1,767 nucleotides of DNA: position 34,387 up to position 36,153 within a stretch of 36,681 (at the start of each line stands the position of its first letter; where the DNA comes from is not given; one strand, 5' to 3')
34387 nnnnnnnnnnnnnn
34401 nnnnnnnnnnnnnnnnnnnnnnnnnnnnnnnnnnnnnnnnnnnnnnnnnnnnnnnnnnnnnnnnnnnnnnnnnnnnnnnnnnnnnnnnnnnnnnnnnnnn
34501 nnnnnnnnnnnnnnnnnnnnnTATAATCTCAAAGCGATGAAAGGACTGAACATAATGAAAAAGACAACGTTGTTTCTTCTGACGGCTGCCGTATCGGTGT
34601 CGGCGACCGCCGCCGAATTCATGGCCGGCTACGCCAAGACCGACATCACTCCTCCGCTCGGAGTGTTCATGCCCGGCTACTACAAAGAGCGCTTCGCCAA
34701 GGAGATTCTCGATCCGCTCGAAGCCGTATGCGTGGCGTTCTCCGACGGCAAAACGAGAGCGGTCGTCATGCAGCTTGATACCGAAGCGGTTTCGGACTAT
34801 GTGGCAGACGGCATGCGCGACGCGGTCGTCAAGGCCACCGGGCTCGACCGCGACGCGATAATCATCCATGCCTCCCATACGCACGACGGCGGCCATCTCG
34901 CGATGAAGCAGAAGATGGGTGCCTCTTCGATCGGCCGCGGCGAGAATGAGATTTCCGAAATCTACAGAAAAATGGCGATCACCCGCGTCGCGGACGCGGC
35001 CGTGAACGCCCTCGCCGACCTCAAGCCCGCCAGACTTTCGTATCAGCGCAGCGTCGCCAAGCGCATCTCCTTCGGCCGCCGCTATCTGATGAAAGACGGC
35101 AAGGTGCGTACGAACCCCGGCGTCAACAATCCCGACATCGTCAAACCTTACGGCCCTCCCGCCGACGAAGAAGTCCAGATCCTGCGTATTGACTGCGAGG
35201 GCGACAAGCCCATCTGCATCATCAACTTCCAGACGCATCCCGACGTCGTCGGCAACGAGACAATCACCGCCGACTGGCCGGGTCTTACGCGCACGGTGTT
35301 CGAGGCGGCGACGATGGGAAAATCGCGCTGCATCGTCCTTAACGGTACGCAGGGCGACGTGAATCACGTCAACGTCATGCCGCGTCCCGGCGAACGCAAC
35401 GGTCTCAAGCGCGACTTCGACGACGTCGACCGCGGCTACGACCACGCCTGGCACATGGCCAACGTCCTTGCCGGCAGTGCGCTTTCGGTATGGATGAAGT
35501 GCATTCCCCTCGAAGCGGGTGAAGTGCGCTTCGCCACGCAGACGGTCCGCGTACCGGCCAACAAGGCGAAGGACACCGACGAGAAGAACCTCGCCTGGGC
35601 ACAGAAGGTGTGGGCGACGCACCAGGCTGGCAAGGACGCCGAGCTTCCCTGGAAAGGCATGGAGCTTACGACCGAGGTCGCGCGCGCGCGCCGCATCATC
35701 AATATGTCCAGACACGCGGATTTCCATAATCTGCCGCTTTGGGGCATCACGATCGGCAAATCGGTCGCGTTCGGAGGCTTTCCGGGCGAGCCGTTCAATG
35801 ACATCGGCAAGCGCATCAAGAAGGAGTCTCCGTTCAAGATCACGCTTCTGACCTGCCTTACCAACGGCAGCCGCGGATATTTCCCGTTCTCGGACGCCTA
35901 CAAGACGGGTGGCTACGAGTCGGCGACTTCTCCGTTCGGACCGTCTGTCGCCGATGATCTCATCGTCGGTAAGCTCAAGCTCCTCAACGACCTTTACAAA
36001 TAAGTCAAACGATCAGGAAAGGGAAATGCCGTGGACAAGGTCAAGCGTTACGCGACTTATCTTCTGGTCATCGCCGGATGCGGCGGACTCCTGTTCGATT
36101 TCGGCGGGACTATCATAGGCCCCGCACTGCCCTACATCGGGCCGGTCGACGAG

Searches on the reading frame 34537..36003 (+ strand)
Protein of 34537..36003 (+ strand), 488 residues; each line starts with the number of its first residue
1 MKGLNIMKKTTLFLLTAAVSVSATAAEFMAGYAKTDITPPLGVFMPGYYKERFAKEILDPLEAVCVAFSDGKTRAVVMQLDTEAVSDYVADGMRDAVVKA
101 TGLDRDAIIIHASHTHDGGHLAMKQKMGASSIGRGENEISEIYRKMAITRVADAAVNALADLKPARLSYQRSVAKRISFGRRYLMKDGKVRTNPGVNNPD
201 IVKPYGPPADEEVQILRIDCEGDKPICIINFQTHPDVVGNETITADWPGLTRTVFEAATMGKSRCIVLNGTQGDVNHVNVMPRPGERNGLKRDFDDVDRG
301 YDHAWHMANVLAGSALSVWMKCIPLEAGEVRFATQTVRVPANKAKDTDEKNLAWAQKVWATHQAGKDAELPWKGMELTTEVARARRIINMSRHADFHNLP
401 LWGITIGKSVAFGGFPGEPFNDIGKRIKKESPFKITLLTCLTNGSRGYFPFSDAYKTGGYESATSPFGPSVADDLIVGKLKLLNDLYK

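Call 10: search_protein_families(library=pfam, proteins=[window:34537-36003:+], max_evalue=0.1)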
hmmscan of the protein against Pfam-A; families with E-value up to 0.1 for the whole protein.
window:34537-36003:+ (488 aa): 1 family
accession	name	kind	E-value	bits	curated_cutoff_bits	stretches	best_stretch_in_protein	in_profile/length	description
PF04734.18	Ceramidase_alk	-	6.9e-07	28.7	32.1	1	28-263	1-234/509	Neutral/alkaline non-lysosomal ceramidase, N-terminal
